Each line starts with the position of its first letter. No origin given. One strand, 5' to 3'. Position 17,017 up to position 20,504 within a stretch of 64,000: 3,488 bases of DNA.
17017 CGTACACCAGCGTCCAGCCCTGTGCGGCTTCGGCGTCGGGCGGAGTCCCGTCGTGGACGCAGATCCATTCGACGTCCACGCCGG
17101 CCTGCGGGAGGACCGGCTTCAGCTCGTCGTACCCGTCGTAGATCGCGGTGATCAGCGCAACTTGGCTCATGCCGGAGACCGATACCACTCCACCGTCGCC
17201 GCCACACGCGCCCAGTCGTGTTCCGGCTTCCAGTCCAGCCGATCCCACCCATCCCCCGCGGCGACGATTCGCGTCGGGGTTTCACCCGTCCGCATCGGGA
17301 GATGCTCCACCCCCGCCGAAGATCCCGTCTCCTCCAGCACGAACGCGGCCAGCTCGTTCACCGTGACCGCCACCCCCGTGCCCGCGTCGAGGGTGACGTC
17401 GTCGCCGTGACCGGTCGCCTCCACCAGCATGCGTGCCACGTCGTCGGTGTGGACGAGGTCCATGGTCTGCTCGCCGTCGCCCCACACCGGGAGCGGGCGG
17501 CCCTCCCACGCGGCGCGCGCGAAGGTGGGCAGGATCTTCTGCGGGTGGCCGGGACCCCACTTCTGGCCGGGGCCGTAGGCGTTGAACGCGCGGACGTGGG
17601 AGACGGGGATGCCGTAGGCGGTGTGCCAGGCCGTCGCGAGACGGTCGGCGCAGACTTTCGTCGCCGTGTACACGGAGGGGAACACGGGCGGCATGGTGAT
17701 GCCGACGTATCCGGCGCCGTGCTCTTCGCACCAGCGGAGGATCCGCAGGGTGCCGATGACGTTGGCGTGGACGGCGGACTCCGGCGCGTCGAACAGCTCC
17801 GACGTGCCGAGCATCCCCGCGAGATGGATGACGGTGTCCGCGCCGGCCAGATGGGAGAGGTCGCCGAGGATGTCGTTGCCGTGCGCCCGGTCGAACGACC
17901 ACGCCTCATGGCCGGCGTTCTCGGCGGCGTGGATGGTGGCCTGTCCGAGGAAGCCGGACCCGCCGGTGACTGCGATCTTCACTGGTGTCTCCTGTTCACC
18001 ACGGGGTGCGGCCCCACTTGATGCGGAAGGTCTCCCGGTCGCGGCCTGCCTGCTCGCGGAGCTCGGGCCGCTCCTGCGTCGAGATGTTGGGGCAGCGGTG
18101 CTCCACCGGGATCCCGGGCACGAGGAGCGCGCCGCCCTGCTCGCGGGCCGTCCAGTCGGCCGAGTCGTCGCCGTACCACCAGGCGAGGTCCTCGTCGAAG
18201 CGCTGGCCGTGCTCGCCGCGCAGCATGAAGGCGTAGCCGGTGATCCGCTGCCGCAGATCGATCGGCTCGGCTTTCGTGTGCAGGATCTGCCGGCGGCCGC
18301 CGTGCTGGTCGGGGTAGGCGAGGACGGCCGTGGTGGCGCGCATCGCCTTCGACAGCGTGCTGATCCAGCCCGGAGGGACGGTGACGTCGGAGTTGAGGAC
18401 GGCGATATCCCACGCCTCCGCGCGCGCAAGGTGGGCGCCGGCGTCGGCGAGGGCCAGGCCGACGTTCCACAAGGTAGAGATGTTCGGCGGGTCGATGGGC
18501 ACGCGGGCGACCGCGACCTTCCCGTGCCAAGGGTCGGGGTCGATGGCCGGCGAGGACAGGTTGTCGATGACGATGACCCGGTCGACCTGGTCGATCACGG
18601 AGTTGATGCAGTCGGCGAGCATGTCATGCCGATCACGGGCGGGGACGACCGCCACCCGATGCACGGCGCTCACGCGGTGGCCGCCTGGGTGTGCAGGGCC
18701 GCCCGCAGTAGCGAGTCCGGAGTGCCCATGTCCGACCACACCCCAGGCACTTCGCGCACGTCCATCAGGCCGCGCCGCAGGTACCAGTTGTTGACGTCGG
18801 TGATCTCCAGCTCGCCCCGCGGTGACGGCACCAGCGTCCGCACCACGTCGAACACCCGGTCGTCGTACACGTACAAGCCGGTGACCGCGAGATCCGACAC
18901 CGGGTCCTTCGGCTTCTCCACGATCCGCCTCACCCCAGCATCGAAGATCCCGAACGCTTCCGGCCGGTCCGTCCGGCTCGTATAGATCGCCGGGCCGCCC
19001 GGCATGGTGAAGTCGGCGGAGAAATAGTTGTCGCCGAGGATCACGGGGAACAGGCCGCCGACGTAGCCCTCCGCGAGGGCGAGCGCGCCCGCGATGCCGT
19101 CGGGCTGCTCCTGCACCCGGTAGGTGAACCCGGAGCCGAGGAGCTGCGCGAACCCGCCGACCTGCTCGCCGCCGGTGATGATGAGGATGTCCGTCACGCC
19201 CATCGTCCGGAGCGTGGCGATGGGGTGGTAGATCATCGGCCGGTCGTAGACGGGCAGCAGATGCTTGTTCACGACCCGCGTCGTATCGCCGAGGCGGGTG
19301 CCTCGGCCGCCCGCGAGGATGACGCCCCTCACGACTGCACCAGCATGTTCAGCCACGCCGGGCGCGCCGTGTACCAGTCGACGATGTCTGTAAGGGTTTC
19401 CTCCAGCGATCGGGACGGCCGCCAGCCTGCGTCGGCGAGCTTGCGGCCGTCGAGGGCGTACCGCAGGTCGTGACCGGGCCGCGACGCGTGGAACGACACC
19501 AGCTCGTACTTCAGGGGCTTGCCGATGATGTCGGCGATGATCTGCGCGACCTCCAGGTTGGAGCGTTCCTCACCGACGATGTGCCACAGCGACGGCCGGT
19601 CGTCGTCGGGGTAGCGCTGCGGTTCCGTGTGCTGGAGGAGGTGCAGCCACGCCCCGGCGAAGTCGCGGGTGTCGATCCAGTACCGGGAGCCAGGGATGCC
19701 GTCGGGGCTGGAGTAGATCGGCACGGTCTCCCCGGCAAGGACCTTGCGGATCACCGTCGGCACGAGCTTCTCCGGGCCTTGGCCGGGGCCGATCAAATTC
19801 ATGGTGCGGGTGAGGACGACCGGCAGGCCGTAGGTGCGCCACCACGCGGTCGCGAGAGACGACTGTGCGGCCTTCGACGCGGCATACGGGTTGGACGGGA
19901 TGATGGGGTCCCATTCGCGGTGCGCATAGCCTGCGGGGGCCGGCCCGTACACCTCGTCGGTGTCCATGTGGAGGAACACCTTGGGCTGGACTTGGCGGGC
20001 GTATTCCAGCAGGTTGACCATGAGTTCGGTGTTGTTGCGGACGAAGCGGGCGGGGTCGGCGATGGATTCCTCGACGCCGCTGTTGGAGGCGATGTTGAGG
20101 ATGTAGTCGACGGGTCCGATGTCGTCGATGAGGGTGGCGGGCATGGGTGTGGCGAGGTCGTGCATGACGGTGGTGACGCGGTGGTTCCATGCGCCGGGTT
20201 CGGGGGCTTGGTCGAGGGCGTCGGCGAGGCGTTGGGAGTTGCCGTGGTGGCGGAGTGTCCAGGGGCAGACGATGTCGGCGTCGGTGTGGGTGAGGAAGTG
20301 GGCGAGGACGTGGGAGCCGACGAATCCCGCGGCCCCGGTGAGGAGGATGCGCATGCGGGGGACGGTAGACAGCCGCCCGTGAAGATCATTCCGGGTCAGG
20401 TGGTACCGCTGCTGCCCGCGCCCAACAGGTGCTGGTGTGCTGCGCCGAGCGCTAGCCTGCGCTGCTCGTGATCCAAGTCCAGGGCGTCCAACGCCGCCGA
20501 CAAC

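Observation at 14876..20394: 5.5-kb deoxysugar biosynthesis / glycosyltransferase cassette wedged between terS and terL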

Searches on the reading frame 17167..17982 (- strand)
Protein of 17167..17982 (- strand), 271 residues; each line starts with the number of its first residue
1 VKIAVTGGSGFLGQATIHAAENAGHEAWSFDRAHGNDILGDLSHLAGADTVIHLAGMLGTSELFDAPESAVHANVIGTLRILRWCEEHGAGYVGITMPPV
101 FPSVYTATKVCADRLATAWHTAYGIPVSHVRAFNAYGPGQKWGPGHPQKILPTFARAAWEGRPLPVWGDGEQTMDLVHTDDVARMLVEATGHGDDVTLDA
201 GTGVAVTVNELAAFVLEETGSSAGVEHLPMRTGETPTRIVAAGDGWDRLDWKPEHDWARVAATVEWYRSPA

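Call 10: search_protein_families(library=pfam, proteins=[window:17167-17949:-], max_evalue=0.01)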
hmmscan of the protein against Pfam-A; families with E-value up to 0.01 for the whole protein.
window:17167-17949:- (260 aa): 4 families
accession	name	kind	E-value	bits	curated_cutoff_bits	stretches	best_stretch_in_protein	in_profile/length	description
PF01370.27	Epimerase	-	9e-29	101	20.9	1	2-183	11-229/240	NAD dependent epimerase/dehydratase family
PF16363.11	GDP_Man_Dehyd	-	1.9e-19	70.8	27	2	92-211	151-269/332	GDP-mannose 4,6 dehydratase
PF07993.18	NAD_binding_4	-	3.6e-06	26.8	20.1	0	90-174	173-257/258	Male sterility protein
PF01073.25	3Beta_HSD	-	0.0027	17.2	22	0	34-78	64-107/280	3-beta hydroxysteroid dehydrogenase/isomerase family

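Call 13: search_protein_families(library=phrogs, proteins=[window:17167-17949:-], max_evalue=0.001)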
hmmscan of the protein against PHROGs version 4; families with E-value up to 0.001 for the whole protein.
window:17167-17949:- (260 aa): 1 family
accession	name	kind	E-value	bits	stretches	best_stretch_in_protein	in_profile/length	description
phrog_540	-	DNA, RNA and nucleotide metabolism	3.1e-37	129.4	1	31-257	349-595/715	nucleotide-sugar epimerase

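Call 45: search_protein_families(library=ncbifam, proteins=[window:17167-17982:-], max_evalue=0.001)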
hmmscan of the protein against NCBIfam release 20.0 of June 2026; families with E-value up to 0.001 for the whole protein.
window:17167-17982:- (271 aa): 13 families
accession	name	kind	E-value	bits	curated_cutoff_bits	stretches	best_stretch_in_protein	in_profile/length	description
TIGR01181.1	dTDP_gluc_dehyt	equivalog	1.1e-25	90.4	365.1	1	103-268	149-312/321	dTDP-glucose 4,6-dehydratase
TIGR04180.1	EDH_00030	hypoth_equivalog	1.1e-18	67.4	475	2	102-226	142-263/297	NAD-dependent 4,6-dehydratase LegB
NF007490.0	PRK10084.1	subfamily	3.2e-17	62.6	649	1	103-268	165-335/361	dTDP-glucose 4,6-dehydratase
NF007582.0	PRK10217.1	equivalog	2.8e-15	56.3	698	1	98-193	153-243/355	dTDP-glucose 4,6-dehydratase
NF042422.1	oxyalk_red_OleD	equivalog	3.8e-15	56.1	580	1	1-194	1-219/329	2-alkyl-3-oxoalkanoate reductase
TIGR01179.1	galE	equivalog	1.2e-14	53.9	262.3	1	102-266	142-324/332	UDP-glucose 4-epimerase GalE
NF047922.1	GDPFucSynFcl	equivalog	6.2e-10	39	500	1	104-256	133-289/308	GDP-L-fucose synthase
NF047837.1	UDPAcbARedWbcJ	equivalog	7.1e-09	35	500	1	1-213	1-209/372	UDP-2-acetamido-2,6-beta-L-arabino-hexul-4-ose reductase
TIGR02197.1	heptose_epim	equivalog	1e-07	31.4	274.6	1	104-230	137-271/316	ADP-glyceromanno-heptose 6-epimerase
NF007956.0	PRK10675.1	subfamily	9.9e-06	24.9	394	0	39-83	65-109/338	UDP-glucose 4-epimerase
TIGR01777.1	yfcH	hypoth_equivalog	0.00018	21.2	207.35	0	3-56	1-66/292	TIGR01777 family oxidoreductase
NF050030.1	thlkprotThyD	equivalog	0.0004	19.7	400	0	1-32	1-32/305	thylakoid membrane protein ThyD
TIGR01214.1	rmlD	equivalog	0.00059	19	224.05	1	2-96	1-99/285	dTDP-4-dehydrorhamnose reductase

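Call 46: search_solved_structures(query=window:17167-17982:-, max_evalue=0.00001)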
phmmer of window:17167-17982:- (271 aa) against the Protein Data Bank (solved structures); distinct sequences matched with E-value up to 0.00001: 54.
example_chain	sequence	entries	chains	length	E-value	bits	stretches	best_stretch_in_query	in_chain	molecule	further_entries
6bwl_A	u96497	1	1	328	3.6e-23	85.8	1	94-268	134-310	Pal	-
1r66_A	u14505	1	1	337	1.1e-20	77.6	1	98-269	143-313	TDP-glucose-4,6-dehydratase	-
6pmh_A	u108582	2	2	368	1.3e-20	77.4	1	104-258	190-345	UDP-glucose 4-epimerase related protein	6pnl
1r6d_A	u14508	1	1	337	1.3e-20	77.3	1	98-269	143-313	TDP-glucose-4,6-dehydratase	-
6kv9_A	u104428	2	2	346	3.5e-19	72.7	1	45-234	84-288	MoeE5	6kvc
1g1a_A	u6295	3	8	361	4e-19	72.5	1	103-268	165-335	DTDP-D-GLUCOSE 4,6-DEHYDRATASE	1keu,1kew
7ys8_A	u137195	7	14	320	7.3e-18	68.3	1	18-268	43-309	UDP-glucose 4-epimerase | UDP-glucose 4-epimerase along with EC 5.1.3.2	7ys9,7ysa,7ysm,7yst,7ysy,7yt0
4zrm_A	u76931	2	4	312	1.4e-16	64.1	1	105-269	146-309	UDP-glucose 4-epimerase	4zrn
6bi4_A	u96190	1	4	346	2.2e-16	63.5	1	99-268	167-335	dTDP-glucose 4,6-dehydratase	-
8shh_A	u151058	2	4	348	5.7e-16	62.1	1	99-269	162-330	dTDP-glucose 4,6-dehydratase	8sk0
6dnt_A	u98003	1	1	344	3.4e-15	59.6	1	103-269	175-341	NAD-dependent epimerase/dehydratase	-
1bxk_A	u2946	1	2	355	5.9e-15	58.8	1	96-191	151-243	PROTEIN (DTDP-GLUCOSE 4,6-DEHYDRATASE)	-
6wjb_A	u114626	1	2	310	6.6e-15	58.6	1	45-234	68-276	NAD-dependent epimerase/dehydratase family protein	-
2hun_A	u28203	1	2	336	1.2e-14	57.8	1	48-268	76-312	336aa long hypothetical dTDP-glucose 4,6-dehydratase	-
6wj9_A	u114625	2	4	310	1.3e-14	57.7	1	45-234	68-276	NAD-dependent epimerase/dehydratase family protein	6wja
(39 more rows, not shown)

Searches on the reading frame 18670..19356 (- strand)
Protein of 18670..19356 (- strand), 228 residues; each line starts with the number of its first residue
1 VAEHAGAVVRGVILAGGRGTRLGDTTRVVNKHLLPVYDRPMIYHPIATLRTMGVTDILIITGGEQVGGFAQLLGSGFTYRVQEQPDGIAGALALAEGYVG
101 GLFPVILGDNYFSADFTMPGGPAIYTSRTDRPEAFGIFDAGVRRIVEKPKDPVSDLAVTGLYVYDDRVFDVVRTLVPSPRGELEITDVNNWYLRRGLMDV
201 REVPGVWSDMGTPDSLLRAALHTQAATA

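Call 10: search_protein_families(library=pfam, proteins=[window:18670-19356:-], max_evalue=0.01)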
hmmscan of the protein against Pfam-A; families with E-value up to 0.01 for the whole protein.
window:18670-19356:- (228 aa): 2 families
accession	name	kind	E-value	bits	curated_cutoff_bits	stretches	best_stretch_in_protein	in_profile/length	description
PF00483.29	NTP_transferase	-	1.6e-38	133.1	21.2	1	11-223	2-242/245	Nucleotidyl transferase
PF12804.13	NTP_transf_3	-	2.1e-11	44.7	27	1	11-94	1-78/160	MobA-like NTP transferase domain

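Call 13: search_protein_families(library=phrogs, proteins=[window:18670-19356:-], max_evalue=0.001)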
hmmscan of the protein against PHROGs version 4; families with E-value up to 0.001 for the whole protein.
window:18670-19356:- (228 aa): 1 family
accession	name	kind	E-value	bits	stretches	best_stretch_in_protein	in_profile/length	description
phrog_3980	-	unknown function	3.8e-36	125.8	1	10-221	4-245/495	-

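Call 45: search_protein_families(library=ncbifam, proteins=[window:18670-19332:-], max_evalue=0.001)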
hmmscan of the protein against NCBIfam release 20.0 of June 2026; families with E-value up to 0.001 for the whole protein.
window:18670-19332:- (220 aa): 27 families (the best 25 are shown)
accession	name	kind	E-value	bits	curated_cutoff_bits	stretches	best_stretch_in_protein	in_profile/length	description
TIGR01207.1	rmlA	equivalog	2.1e-54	184.6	360.65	1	2-215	1-236/286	glucose-1-phosphate thymidylyltransferase RfbA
NF012024.0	PRK15480.1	equivalog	3.4e-44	151.1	588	1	2-212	5-237/292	glucose-1-phosphate thymidylyltransferase RfbA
TIGR01208.1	rmlA_long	equivalog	1.6e-40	139.1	320.25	1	3-212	2-231/353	glucose-1-phosphate thymidylyltransferase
TIGR03992.1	Arch_glmU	subfamily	1.3e-37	129.7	292.1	1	1-212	1-224/393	bifunctional sugar-1-phosphate nucleotidylyltransferase/acetyltransferase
NF041313.1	UDPGP_AglF_Halo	equivalog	1.2e-29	103.4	400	1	1-210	1-229/234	UTP--glucose-1-phosphate uridylyltransferase AglF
NF041173.1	Sug_nt_acttase_Thmprot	equivalog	2.5e-24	86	600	1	1-211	1-223/405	bifunctional sugar-1-phosphate nucleotidylyltransferase/acetyltransferase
TIGR01099.1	galU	equivalog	7.5e-17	61.8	326.8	2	134-210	182-260/261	UTP--glucose-1-phosphate uridylyltransferase GalU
NF041135.1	IPPtranDIPPsyn_Thcocales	equivalog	1.8e-12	47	580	1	1-212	1-214/419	bifunctional L-myo-inositol-1-phosphate cytidylyltransferase/CDP-L-myo-inositol myo-inositolphosphotransferase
NF052502.1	man1P_GTase_Rv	exception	6.5e-11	41.7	440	1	3-83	3-88/352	mannose-1-phosphate guanylyltransferase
NF045761.1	NAMPUrTaseMurU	equivalog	1e-10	41.8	250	1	1-74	1-73/226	N-acetylmuramate alpha-1-phosphate uridylyltransferase MurU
NF009928.0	PRK13389.1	equivalog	7.1e-09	35.2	548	1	3-54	11-62/302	UTP--glucose-1-phosphate uridylyltransferase GalU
TIGR02623.1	G1P_cyt_trans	equivalog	1.2e-08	34.7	300.25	1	1-54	1-54/255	glucose-1-phosphate cytidylyltransferase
NF010938.0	PRK14358.1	equivalog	3.5e-08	32.4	500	1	4-83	11-87/481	bifunctional N-acetylglucosamine-1-phosphate uridyltransferase/glucosamine-1-phosphate acetyltransferase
NF010934.1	PRK14354.1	equivalog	1.3e-06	27.2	450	1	4-101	3-99/447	bifunctional UDP-N-acetylglucosamine diphosphorylase/glucosamine-1-phosphate N-acetyltransferase GlmU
TIGR00454.1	TIGR00454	hypoth_equivalog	2.1e-06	27.8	174.7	1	1-54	1-50/183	TIGR00454 family protein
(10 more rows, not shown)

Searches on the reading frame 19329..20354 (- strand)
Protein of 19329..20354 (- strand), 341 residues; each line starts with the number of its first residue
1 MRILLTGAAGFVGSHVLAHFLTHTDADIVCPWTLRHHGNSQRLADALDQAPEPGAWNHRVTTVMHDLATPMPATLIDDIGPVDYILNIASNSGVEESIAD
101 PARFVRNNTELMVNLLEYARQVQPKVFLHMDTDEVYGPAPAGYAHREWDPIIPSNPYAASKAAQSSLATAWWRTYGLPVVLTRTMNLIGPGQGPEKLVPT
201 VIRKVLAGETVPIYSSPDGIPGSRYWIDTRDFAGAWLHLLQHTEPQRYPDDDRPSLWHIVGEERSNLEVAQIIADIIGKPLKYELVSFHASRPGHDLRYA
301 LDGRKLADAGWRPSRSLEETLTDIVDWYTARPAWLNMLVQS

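Call 10: search_protein_families(library=pfam, proteins=[window:19329-20354:-], max_evalue=0.01)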
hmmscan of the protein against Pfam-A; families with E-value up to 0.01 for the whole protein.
window:19329-20354:- (341 aa): 4 families
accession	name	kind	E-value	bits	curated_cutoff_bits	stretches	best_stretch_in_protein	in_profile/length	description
PF01370.27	Epimerase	-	1.1e-44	153.1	20.9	1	3-244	1-229/240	NAD dependent epimerase/dehydratase family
PF16363.11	GDP_Man_Dehyd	-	9.1e-37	127.7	27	1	4-323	1-331/332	GDP-mannose 4,6 dehydratase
PF04321.23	RmlD_sub_bind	-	7.5e-09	35.5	27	1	1-326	1-283/287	RmlD substrate binding domain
PF07993.18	NAD_binding_4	-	4.4e-08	33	20.1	1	5-189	1-209/258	Male sterility protein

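Call 13: search_protein_families(library=phrogs, proteins=[window:19329-20354:-], max_evalue=0.001)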
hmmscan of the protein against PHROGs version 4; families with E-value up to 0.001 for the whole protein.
window:19329-20354:- (341 aa): 1 family
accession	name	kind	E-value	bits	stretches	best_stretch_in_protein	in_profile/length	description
phrog_540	-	DNA, RNA and nucleotide metabolism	2.7e-74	251.9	1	1-336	293-602/715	nucleotide-sugar epimerase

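Call 19: find_encoding_contigs(protein=window:19329-20354:-, flank=10000, max_places=6)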
Protein window:19329-20354:- (341 aa): 4 contigs read that carry it; 3 places shown.
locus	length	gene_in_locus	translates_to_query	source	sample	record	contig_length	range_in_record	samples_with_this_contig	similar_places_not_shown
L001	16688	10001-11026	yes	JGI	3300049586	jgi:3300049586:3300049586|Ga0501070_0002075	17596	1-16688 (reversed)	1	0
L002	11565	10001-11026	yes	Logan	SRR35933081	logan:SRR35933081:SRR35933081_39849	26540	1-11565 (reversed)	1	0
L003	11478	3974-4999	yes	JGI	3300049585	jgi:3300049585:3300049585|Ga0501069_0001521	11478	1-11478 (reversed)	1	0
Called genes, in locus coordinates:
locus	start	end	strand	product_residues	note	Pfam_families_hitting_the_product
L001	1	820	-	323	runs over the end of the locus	PF02945:Endonuclease_7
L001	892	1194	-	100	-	-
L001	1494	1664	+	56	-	-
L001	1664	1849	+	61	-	-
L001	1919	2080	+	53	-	-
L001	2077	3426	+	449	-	PF10935:DUF2637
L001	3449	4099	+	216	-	-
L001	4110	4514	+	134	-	-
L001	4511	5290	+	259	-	-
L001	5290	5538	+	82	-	-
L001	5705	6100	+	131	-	-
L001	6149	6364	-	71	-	-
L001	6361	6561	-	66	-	-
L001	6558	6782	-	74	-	-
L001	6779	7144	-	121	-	-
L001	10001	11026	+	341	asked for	PF01370:Epimerase, PF04321:RmlD_sub_bind, PF07993:NAD_binding_4, PF16363:GDP_Man_Dehyd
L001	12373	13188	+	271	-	PF01073:3Beta_HSD (faint), PF01370:Epimerase, PF07993:NAD_binding_4 (faint), PF16363:GDP_Man_Dehyd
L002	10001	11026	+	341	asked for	PF01370:Epimerase, PF04321:RmlD_sub_bind, PF07993:NAD_binding_4, PF16363:GDP_Man_Dehyd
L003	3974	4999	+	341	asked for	PF01370:Epimerase, PF04321:RmlD_sub_bind, PF07993:NAD_binding_4, PF16363:GDP_Man_Dehyd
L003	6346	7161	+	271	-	PF01073:3Beta_HSD (faint), PF01370:Epimerase, PF07993:NAD_binding_4 (faint), PF16363:GDP_Man_Dehyd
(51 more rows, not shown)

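Call 45: search_protein_families(library=ncbifam, proteins=[window:19329-20354:-], max_evalue=0.001)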
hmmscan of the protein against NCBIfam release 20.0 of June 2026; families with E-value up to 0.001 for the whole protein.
window:19329-20354:- (341 aa): 18 families
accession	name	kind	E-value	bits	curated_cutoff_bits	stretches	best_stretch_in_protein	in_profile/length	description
TIGR01181.1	dTDP_gluc_dehyt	equivalog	1.3e-61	208.4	365.1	1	2-336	1-319/321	dTDP-glucose 4,6-dehydratase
NF007490.0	PRK10084.1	subfamily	4.6e-45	154.2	649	1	1-337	1-343/361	dTDP-glucose 4,6-dehydratase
NF007582.0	PRK10217.1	equivalog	3.8e-44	151.2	698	1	2-337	3-340/355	dTDP-glucose 4,6-dehydratase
TIGR04180.1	EDH_00030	hypoth_equivalog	1.3e-23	83.6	475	1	3-209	1-197/297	NAD-dependent 4,6-dehydratase LegB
TIGR01179.1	galE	equivalog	4.6e-20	71.7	262.3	1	2-331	1-328/332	UDP-glucose 4-epimerase GalE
TIGR02622.1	CDP_4_6_dhtase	equivalog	3e-19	69.4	278.45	1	2-329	6-331/352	CDP-glucose 4,6-dehydratase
NF007956.0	PRK10675.1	subfamily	1.6e-11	44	394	1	1-332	1-333/338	UDP-glucose 4-epimerase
NF047922.1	GDPFucSynFcl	equivalog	2.6e-11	43.5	500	1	85-330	58-303/308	GDP-L-fucose synthase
TIGR01214.1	rmlD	equivalog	1.3e-09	37.5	224.05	1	2-279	1-228/285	dTDP-4-dehydrorhamnose reductase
NF038078.1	NRPS_MxcG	equivalog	3.6e-09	34.5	2300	1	2-71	1084-1155/1442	myxochelin non-ribosomal peptide synthetase MxcG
TIGR01746.1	Thioester-redct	subfamily_domain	6e-09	35.6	213.35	1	3-247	2-254/371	thioester reductase domain-containing protein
NF011728.1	PRK15181.1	equivalog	7e-09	35.1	760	1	2-220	17-230/348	Vi polysaccharide biosynthesis UDP-N-acetylglucosaminuronic acid C-4 epimerase TviC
TIGR02197.1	heptose_epim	equivalog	2.2e-08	33.7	274.6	1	3-169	1-150/316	ADP-glyceromanno-heptose 6-epimerase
NF005539.0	PRK07201.1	equivalog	3.1e-05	22.9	549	1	1-129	1-121/657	SDR family oxidoreductase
TIGR01472.1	gmd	equivalog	9.8e-05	21.7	415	1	4-248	4-247/342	GDP-mannose 4,6-dehydratase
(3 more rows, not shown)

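Call 47: search_solved_structures(query=window:19329-20354:-, max_evalue=1e-20)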
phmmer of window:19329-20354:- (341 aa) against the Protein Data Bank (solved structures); distinct sequences matched with E-value up to 1e-20: 10.
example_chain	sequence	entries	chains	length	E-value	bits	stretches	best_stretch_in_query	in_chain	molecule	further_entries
2hun_A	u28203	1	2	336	1.8e-47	165.7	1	1-339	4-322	336aa long hypothetical dTDP-glucose 4,6-dehydratase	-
1g1a_A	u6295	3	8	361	2.3e-45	158.8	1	1-337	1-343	DTDP-D-GLUCOSE 4,6-DEHYDRATASE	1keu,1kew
1bxk_A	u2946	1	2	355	1.1e-41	146.6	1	2-336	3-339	PROTEIN (DTDP-GLUCOSE 4,6-DEHYDRATASE)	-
1r66_A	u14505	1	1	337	5.2e-41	144.4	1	1-336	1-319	TDP-glucose-4,6-dehydratase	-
8du1_A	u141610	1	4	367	3e-40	141.9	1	2-337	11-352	dTDP-glucose 4,6-dehydratase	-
1r6d_A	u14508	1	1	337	6.5e-40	140.8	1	1-336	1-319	TDP-glucose-4,6-dehydratase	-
8shh_A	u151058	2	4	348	1e-38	136.9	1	2-336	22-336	dTDP-glucose 4,6-dehydratase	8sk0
6bi4_A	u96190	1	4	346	1.1e-38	136.8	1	1-336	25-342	dTDP-glucose 4,6-dehydratase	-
1kep_A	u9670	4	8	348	2.9e-33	119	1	2-335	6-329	dTDP-D-glucose 4,6-dehydratase | DTDP-GLUCOSE 4,6-DEHYDRATASE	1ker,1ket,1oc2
6vlo_A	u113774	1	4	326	7.6e-31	111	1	2-330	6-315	Putative dTDP-D-glucose 4,6-dehydratase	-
